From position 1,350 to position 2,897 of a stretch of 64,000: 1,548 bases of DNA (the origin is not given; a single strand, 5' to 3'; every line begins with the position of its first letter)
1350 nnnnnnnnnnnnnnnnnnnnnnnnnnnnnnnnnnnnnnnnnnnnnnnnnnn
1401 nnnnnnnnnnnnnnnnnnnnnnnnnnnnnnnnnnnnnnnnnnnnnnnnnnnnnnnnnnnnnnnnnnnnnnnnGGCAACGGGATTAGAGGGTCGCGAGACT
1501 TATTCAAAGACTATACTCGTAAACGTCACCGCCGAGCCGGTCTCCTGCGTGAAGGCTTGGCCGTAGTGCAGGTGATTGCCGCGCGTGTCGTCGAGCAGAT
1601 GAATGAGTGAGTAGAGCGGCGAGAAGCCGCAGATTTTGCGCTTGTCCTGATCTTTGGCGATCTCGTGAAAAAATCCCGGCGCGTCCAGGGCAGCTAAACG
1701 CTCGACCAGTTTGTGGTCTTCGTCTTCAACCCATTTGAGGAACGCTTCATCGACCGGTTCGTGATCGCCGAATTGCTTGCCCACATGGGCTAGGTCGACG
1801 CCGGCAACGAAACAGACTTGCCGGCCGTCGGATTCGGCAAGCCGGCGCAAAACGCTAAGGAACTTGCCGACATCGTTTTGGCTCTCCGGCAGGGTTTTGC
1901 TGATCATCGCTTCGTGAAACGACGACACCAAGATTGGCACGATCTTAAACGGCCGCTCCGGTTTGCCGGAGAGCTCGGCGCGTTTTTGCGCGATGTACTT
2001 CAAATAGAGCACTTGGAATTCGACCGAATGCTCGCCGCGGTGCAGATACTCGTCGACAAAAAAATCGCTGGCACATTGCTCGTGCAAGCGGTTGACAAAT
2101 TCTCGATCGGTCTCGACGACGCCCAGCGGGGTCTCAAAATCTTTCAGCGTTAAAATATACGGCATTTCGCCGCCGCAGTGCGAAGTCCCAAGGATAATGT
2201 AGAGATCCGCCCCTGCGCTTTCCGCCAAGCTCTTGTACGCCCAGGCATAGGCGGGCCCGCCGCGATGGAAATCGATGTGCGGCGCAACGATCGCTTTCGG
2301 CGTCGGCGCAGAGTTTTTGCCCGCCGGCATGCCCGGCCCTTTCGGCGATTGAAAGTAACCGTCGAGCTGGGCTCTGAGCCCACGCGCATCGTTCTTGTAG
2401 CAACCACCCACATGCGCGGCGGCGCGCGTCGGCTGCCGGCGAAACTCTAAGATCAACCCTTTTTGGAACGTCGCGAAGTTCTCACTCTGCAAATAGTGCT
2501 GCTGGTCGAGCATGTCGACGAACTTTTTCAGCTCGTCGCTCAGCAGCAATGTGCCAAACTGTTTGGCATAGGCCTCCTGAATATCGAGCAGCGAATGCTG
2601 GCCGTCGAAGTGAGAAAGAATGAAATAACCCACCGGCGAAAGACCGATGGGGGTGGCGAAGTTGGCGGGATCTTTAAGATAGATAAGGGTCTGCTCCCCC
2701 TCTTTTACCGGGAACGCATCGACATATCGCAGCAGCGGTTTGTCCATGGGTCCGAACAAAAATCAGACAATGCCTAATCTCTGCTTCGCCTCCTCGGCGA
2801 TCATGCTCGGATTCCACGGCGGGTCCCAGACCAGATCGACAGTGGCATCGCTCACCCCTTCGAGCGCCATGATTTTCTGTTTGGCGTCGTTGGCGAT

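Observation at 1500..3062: Memo/LigB-superfamily enzyme fused to a PqqD-like peptide-recognition (RRE) domain, coupled to Fe-S carrier genes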

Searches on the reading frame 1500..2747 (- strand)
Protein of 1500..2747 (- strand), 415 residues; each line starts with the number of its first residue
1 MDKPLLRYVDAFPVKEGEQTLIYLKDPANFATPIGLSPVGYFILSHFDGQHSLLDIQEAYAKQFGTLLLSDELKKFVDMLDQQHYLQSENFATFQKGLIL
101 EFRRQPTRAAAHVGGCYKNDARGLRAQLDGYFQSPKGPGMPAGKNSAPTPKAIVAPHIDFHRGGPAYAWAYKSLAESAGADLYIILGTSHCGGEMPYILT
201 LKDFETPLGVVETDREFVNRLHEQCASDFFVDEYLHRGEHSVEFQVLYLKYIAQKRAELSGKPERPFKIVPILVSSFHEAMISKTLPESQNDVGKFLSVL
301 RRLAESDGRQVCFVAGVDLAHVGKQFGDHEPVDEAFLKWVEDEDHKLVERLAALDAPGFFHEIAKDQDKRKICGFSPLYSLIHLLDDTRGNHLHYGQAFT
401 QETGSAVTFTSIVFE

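Call 3: search_protein_families(library=pfam, proteins=[window:1500-2747:-], max_evalue=1)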
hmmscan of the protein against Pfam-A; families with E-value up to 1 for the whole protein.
window:1500-2747:- (415 aa): 2 families
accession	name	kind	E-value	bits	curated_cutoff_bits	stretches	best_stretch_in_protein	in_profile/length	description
PF01875.22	Memo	-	4.3e-41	141.3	27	1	110-412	2-268/269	Memo-like protein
PF05402.18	PqqD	-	0.0019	18.9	23.4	1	34-85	13-66/67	Coenzyme PQQ synthesis protein D (PqqD)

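Call 4: search_protein_families(library=ncbifam, proteins=[window:1500-2747:-], max_evalue=1)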
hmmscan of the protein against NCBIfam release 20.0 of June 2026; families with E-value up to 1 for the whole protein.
window:1500-2747:- (415 aa): 5 families
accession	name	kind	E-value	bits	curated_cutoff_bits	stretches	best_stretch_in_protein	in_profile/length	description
NF001987.0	PRK00782.1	equivalog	5.8e-29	101.1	295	1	111-414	6-265/267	MEMO1 family protein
TIGR04336.1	AmmeMemoSam_B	hypoth_equivalog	6.7e-29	101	26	1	108-413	1-269/270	AmmeMemoRadiSam system protein B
TIGR03859.1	PQQ_PqqD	equivalog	0.00036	20.3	46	1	36-86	29-80/81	pyrroloquinoline quinone biosynthesis peptide chaperone PqqD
TIGR04248.1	SCM_PqqD_rel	equivalog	0.014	15.6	100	1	33-78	26-73/84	SynChlorMet cassette protein ScmD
NF050149.1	RiPP_bind_ApyI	equivalog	0.098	11.9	200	1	14-84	188-256/260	RiPP maturation protein ApyI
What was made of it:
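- On AmmeMemoRadiSam system: 101 bits against a cutoff of 26 (call 4).
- Checked: NCBIfam PqqD-type models (TIGR03859, ScmD, ApyI) hit the same stretch weakly (call 4).
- NCBIfam places the Memo part in TIGR04336 (call 4). TIGR04336 scores 101 bits against a cutoff of 26 (call 4).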

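Call 5: find_homologous_proteins(query=window:1500-2747:-, max_evalue=0.00001)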
Query window:1500-2747:- (415 aa): 2434 proteins with E <= 0.00001 among 8000 candidates; the best 120 are listed.
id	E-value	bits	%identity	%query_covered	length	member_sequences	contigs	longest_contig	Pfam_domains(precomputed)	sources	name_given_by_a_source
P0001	2.8e-241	818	84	100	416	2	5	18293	PF01875.23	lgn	-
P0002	6.7e-241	817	84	100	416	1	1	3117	PF01875.23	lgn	-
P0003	1.1e-231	787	82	100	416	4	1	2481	PF01875.23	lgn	-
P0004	2.4e-223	759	79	100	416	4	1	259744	PF01875.23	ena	-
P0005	2.5e-222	756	79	100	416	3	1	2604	PF01875.23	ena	-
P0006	2.3e-213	726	74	100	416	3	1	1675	PF01875.23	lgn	-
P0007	1.6e-211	720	75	100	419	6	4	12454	PF01875.23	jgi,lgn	jgi:AmmeMemoRadiSam system protein B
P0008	7.5e-211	718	74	100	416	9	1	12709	PF01875.23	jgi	jgi:hypothetical protein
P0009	2.4e-210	717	74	100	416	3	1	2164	PF01875.23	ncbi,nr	ncbi:MAG TPA: AmmeMemoRadiSam system protein B [Candidatus Binatus sp.]|nr:AmmeMemoRadiSam system pr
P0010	5.1e-210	715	75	100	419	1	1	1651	PF01875.23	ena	-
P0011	5.3e-210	715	73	100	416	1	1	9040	PF01875.23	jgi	jgi:MEMO1 family protein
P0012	6.8e-209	712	74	100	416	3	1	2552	PF01875.23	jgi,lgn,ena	-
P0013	2.4e-208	710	74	100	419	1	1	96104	PF01875.23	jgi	jgi:AmmeMemoRadiSam system protein B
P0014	6.6e-208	709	74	100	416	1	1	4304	PF01875.23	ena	-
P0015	1.1e-207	708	74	100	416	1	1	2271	PF01875.23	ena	-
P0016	1.4e-207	707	73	100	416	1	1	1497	PF01875.23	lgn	-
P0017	2.9e-207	706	73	100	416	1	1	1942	PF01875.23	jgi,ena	-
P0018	5.4e-207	706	73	100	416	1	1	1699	PF01875.23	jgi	-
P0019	7.0e-207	705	72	100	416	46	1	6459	PF01875.23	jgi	-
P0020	7.1e-207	705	73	100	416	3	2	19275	PF01875.23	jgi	jgi:AmmeMemoRadiSam system protein B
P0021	1.1e-206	705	73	100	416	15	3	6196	PF01875.23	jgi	jgi:AmmeMemoRadiSam system protein B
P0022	3.2e-206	703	72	100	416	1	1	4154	PF01875.23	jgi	jgi:MEMO1 family protein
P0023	4.2e-206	703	73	100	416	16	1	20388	PF01875.23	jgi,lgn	-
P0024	7.1e-206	702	72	100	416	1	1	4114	PF01875.23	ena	-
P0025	7.2e-206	702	73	100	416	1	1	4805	PF01875.23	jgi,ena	-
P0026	7.5e-206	702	73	100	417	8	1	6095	PF01875.23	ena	-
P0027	7.5e-206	702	72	100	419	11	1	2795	PF01875.23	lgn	-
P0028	8.1e-206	702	73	100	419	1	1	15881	PF01875.23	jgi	jgi:MEMO1 family protein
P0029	9.5e-206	701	73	100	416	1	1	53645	PF01875.23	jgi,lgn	jgi:hypothetical protein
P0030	1.1e-205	701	71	100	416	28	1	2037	PF01875.23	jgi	jgi:AmmeMemoRadiSam system protein B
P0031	1.4e-205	701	72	100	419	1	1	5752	PF01875.23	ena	-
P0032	1.4e-205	701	73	100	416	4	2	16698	PF01875.23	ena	-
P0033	1.4e-205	701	72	100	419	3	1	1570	PF01875.23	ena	-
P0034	1.5e-205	701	72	100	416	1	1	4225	PF01875.23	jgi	-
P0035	2.4e-205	700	72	99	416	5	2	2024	PF01875.23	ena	-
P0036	2.7e-205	700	72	100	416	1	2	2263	PF01875.23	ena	-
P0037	4.1e-205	699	72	100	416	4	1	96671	PF01875.23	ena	-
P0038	4.2e-205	699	73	100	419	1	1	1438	PF01875.23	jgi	jgi:hypothetical protein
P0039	5.1e-205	699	71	100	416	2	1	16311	PF01875.23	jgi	-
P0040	7.0e-205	699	72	100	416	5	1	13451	PF01875.23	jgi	jgi:AmmeMemoRadiSam system protein B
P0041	8.3e-205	698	72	100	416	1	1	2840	PF01875.23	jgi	jgi:AmmeMemoRadiSam system protein B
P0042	1.8e-204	697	72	100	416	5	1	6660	PF01875.23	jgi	-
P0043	2.8e-204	697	72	100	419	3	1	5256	PF01875.23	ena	-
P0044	4.4e-204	696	71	100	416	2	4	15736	PF01875.23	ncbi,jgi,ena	-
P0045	4.7e-204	696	72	100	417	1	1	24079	PF01875.23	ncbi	-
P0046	5.0e-204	696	71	100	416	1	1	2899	PF01875.23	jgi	jgi:MEMO1 family protein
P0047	5.2e-204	696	71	100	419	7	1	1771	PF01875.23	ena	-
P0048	5.9e-204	696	72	100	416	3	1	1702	PF01875.23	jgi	jgi:AmmeMemoRadiSam system protein B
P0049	7.0e-204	695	75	96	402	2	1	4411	PF01875.23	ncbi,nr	ncbi:MAG TPA: AmmeMemoRadiSam system protein B [Acidobacteriota bacterium]|nr:AmmeMemoRadiSam system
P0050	8.3e-204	695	72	100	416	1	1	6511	PF01875.23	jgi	jgi:AmmeMemoRadiSam system protein B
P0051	1.0e-203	695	71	100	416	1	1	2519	PF01875.23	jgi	jgi:AmmeMemoRadiSam system protein B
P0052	1.1e-203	695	72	100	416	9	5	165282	PF01875.23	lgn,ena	-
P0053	1.9e-203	694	71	100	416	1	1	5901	PF01875.23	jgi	jgi:AmmeMemoRadiSam system protein B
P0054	3.9e-203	693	72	100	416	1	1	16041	PF01875.23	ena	-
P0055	4.5e-203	693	71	100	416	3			PF01875.23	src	-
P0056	4.8e-203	693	71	100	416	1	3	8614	PF01875.23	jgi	jgi:AmmeMemoRadiSam system protein B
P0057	5.0e-203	692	71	100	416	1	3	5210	PF01875.23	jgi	jgi:AmmeMemoRadiSam system protein B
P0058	6.8e-203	692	71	100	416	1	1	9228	PF01875.23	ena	-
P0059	6.9e-203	692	72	100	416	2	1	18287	PF01875.23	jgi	-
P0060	7.0e-203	692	72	100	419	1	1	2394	PF01875.23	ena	-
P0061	1.0e-202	691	72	100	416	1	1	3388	PF01875.23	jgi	jgi:AmmeMemoRadiSam system protein B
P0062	1.1e-202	691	72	100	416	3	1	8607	PF01875.23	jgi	jgi:AmmeMemoRadiSam system protein B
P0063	1.2e-202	691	71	100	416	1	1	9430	PF01875.23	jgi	jgi:AmmeMemoRadiSam system protein B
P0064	1.4e-202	691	71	100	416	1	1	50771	PF01875.23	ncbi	-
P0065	1.8e-202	691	70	100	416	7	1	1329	PF01875.23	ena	-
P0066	2.3e-202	690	71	100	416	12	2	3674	PF01875.23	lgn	-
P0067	2.6e-202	690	72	100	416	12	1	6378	PF01875.23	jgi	jgi:AmmeMemoRadiSam system protein B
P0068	3.4e-202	690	71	100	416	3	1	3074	PF01875.23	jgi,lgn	jgi:hypothetical protein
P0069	3.4e-202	690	70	100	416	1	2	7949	PF01875.23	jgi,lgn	jgi:hypothetical protein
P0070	3.5e-202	690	71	100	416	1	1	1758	PF01875.23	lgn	-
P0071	4.0e-202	689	71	100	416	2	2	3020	PF01875.23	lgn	-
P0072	4.4e-202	689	70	100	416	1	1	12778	PF01875.23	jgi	jgi:MEMO1 family protein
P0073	5.0e-202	689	71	100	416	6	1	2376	PF01875.23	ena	-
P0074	5.2e-202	689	71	100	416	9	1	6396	PF01875.23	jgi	jgi:AmmeMemoRadiSam system protein B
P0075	5.4e-202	689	71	100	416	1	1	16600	PF01875.23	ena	-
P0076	5.4e-202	689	71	100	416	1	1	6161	PF01875.23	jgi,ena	jgi:AmmeMemoRadiSam system protein B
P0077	5.6e-202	689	72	100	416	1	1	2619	PF01875.23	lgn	-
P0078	8.0e-202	688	71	100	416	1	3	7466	PF01875.23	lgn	-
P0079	9.3e-202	688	71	99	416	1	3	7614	PF01875.23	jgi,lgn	jgi:AmmeMemoRadiSam system protein B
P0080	9.7e-202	688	71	100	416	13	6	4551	PF01875.23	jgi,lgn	jgi:AmmeMemoRadiSam system protein B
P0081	1.2e-201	688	71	100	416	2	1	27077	PF01875.23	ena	-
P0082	1.3e-201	688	70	100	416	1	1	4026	PF01875.23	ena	-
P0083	1.9e-201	687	71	100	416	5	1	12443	PF01875.23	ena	-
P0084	2.7e-201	687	70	100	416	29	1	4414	PF01875.23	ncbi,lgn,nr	ncbi:MAG: AmmeMemoRadiSam system protein B [Candidatus Binatia bacterium]|nr:AmmeMemoRadiSam system 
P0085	2.7e-201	687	71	100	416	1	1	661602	PF01875.23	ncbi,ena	-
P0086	3.0e-201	687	70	100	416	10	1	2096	PF01875.23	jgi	jgi:AmmeMemoRadiSam system protein B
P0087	3.0e-201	687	70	100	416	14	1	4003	PF01875.23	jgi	-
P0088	3.4e-201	686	71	100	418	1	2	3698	PF01875.23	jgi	jgi:MEMO1 family protein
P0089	3.6e-201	686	70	100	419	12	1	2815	PF01875.23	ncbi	ncbi:MAG TPA: AmmeMemoRadiSam system protein B [Candidatus Binatia bacterium]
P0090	5.5e-201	686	71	100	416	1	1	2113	PF01875.23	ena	-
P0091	7.5e-201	685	69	100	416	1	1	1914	PF01875.23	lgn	-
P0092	9.0e-201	685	71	100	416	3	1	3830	PF01875.23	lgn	-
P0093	1.0e-200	685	70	100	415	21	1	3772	PF01875.23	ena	-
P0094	1.1e-200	685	69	100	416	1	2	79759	PF01875.23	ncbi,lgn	-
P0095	1.3e-200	685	72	100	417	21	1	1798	PF01875.23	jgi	jgi:MEMO1 family protein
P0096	1.7e-200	684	70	100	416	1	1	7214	PF01875.23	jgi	jgi:MEMO1 family protein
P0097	1.7e-200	684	71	100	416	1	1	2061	PF01875.23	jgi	jgi:MEMO1 family protein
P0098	2.1e-200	684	71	100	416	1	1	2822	PF01875.23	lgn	-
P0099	2.2e-200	684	72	100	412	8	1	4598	PF01875.23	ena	-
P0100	2.2e-200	684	71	100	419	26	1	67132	PF01875.23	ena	-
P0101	2.3e-200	684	70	100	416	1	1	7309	PF01875.23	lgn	-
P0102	2.5e-200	684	69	100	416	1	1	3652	PF01875.23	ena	-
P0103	2.7e-200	683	71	100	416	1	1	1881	PF01875.23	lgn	-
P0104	4.1e-200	683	71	100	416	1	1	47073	PF01875.23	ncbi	ncbi:MAG: AmmeMemoRadiSam system protein B [Chloroflexota bacterium]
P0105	4.2e-200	683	71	99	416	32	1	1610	PF01875.23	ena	-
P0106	4.7e-200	683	70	100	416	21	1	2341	PF01875.23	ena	-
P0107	4.8e-200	683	71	100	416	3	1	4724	PF01875.23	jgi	jgi:AmmeMemoRadiSam system protein B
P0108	4.8e-200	683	69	100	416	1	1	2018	PF01875.23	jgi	jgi:AmmeMemoRadiSam system protein B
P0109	4.8e-200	683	69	100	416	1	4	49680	PF01875.23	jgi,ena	jgi:AmmeMemoRadiSam system protein B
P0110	6.5e-200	682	71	100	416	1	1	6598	PF01875.23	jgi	jgi:AmmeMemoRadiSam system protein B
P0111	6.5e-200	682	69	100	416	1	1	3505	PF01875.23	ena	-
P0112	6.8e-200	682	70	100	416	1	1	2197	PF01875.23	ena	-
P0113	7.4e-200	682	71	100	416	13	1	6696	PF01875.23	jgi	jgi:MEMO1 family protein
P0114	7.6e-200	682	71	100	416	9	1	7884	PF01875.23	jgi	jgi:MEMO1 family protein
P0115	8.4e-200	682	71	100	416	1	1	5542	PF01875.23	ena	-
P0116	8.9e-200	682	69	100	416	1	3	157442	PF01875.23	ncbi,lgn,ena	-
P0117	8.9e-200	682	70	100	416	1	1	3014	PF01875.23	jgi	jgi:AmmeMemoRadiSam system protein B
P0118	9.2e-200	682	71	100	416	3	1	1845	PF01875.23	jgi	jgi:MEMO1 family protein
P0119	9.5e-200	682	71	100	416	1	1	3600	PF01875.23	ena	-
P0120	1.1e-199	681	70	99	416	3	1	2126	PF01875.23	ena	-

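Call 6: search_solved_structures(query=window:1500-2747:-, max_evalue=1, show_alignments=2)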
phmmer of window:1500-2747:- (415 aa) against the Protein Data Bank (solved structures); distinct sequences matched with E-value up to 1: 3.
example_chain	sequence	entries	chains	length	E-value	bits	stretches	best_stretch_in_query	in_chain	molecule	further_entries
7kq8_A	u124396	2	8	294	3e-09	39.3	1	107-400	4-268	Protein MEMO1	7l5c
3bcz_A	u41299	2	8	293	3.9e-09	38.9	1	108-400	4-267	Protein MEMO1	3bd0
7m8h_A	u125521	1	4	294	6.6e-08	34.8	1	107-399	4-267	Protein MEMO1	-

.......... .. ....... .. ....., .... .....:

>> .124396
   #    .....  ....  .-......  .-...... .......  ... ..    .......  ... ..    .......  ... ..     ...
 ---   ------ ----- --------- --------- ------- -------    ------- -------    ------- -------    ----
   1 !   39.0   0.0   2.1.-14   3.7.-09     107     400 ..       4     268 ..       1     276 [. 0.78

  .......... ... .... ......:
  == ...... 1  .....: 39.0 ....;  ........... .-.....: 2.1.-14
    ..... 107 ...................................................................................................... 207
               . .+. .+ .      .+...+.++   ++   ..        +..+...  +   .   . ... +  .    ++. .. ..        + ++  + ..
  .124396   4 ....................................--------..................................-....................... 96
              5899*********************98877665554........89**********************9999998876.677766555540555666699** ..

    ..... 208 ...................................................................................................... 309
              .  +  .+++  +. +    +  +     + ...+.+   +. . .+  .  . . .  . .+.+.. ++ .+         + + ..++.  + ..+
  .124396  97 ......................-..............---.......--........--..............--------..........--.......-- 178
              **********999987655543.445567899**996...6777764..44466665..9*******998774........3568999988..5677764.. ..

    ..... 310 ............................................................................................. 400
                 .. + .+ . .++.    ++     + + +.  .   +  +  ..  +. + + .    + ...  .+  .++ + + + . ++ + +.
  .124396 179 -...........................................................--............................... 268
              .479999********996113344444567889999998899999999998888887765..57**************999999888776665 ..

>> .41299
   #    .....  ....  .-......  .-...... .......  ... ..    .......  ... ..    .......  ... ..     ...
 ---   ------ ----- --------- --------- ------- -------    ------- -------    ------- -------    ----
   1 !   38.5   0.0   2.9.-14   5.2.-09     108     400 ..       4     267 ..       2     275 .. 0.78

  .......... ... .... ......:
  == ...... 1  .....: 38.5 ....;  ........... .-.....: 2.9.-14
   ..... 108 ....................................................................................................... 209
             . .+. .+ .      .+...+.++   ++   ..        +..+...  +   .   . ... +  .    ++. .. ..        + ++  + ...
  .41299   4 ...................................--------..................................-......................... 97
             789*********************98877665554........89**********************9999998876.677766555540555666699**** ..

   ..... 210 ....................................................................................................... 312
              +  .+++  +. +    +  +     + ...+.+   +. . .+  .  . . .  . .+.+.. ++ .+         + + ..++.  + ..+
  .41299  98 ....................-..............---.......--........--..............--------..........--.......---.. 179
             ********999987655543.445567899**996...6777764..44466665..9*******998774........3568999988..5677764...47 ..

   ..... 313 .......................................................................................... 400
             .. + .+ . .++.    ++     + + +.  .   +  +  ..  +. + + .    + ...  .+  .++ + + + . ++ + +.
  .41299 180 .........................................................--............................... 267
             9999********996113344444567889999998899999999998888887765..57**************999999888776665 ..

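Call 7: find_encoding_contigs(protein=window:1500-2747:-, flank=10000, max_places=6)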
Protein window:1500-2747:- (415 aa): 3 contigs read that carry it; 3 places shown.
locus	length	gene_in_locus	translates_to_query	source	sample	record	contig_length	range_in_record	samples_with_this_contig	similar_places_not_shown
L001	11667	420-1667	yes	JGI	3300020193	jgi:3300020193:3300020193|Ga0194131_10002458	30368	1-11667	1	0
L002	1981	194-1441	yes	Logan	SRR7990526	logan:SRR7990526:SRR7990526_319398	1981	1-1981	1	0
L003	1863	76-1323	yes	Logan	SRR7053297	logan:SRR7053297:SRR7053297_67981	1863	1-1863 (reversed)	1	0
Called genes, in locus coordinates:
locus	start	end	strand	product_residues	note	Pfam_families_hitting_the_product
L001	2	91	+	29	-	?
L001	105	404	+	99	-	PF01883:FeS_assembly_P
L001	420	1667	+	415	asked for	PF01875:Memo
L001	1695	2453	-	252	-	PF00106:adh_short, PF08659:KR, PF13561:adh_short_C2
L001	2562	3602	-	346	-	PF04909:Amidohydro_2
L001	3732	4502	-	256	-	PF00106:adh_short, PF08659:KR, PF13561:adh_short_C2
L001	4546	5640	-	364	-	PF08240:ADH_N, PF16912:Glu_dehyd_C, PF00107:ADH_zinc_N, PF13602:ADH_zinc_N_2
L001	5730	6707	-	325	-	PF12974:Phosphonate-bd (faint), PF13379:NMT1_2, PF09084:NMT1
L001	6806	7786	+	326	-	PF13379:NMT1_2, PF09084:NMT1, PF12974:Phosphonate-bd (weak), PF12916:DUF3834 (faint)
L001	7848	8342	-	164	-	PF05425:CopD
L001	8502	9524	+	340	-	PF02790:COX2_TM, PF00116:COX2, PF00691:OmpA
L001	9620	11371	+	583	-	PF00115:COX1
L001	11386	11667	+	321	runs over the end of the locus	PF02628:COX15-CtaA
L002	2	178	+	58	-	?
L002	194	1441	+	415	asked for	PF01875:Memo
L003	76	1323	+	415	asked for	PF01875:Memo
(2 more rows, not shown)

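Call 8: find_encoding_contigs(protein=P0004, flank=10000, max_places=4)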
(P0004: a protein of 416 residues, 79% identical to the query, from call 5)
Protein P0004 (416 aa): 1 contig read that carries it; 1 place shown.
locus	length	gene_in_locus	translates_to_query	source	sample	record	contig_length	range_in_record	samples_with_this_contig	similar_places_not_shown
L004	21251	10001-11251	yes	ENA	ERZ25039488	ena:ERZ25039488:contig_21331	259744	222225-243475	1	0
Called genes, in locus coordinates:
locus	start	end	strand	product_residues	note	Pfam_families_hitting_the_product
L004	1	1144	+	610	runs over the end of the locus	PF00989:PAS, PF08448:PAS_4, PF13426:PAS_9, PF08447:PAS_3, PF01590:GAF, PF13185:GAF_2, PF13492:GAF_3, PF00512:HisKA, +1 more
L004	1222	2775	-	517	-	PF01039:Carboxyl_trans, PF03255:ACCA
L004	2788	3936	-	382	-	PF03977:OAD_beta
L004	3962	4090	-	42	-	PF04277:OAD_gamma (weak)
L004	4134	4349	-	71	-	PF00364:Biotin_lipoyl, PF25917:BSH_RND (weak), PF25973:BSH_CzcB (faint), PF25984:BSH_YknX (faint), PF25997:BSH_YhbJ (faint)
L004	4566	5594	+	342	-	PF07883:Cupin_2 (faint)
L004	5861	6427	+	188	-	PF06347:SH3_4, PF08239:SH3_3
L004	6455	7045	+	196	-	PF02660:G3P_acyltransf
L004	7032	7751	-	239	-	PF13441:Gly-zipper_YMGG, PF00691:OmpA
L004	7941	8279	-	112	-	PF13441:Gly-zipper_YMGG (weak), PF13488:Gly-zipper_Omp (weak)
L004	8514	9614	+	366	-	PF01883:FeS_assembly_P, PF01656:CbiA, PF09140:MipZ (weak), PF10609:ParA, PF13614:AAA_31 (weak)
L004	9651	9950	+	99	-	PF01883:FeS_assembly_P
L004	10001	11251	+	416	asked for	PF01875:Memo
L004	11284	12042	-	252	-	PF00106:adh_short, PF08659:KR, PF13561:adh_short_C2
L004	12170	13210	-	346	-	PF04909:Amidohydro_2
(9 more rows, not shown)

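Call 24: predict_structure(alignment_id=A2)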
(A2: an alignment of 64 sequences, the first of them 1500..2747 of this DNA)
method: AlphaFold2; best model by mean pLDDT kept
length: 415 residues; sequences in the alignment: 64
mean_pLDDT: 90.7   pTM: 0.89
mean pLDDT of the five models: 90.7, 90.5, 89.1, 89.1, 88.6
residues with pLDDT >= 90: 280; 70-90: 125; 50-70: 10; < 50: 0
segments of 3 or more residues with pLDDT < 50: none
pLDDT, mean of each block of 10 residues (from residue 1): 81 88 89 90 87 85 88 90 93 94 93 89 94 93 81 84 80 93 95 90 96 98 95 89 94 93 95 93 92 97 97 94 83 90 95 95 84 92 92 88 87 95
secondary structure, 60 per line:
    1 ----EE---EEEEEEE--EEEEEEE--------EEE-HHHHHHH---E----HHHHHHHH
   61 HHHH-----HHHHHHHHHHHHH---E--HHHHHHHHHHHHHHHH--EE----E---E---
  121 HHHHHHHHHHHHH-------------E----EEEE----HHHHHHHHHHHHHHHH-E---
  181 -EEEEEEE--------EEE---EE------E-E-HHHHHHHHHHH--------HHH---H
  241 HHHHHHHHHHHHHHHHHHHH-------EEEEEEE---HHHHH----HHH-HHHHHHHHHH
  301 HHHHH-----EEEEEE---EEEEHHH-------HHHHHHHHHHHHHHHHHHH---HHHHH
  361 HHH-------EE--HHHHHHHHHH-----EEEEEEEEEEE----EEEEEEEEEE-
elements in order: E10-16 E19-25 E34-36 H38-44 H53-64 H70-82 H89-104 H121-133 E152-155 H160-175 E182-188 E197-199 H215-225 H240-260 E268-274 H278-282 H291-305 E311-316 E320-323 H334-352 H356-363 H375-384 E390-400 E405-414
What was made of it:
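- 2433..2483 (-): Linker helix, residues 89-105, joining the RRE-like domain to the Memo domain. call 24 (H89-104, pLDDT about 90)
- Checked: The extension is about 105 aa (an RRE-like fold at 1-88 plus a helix at 89-104), not ~130 aa (call 24).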
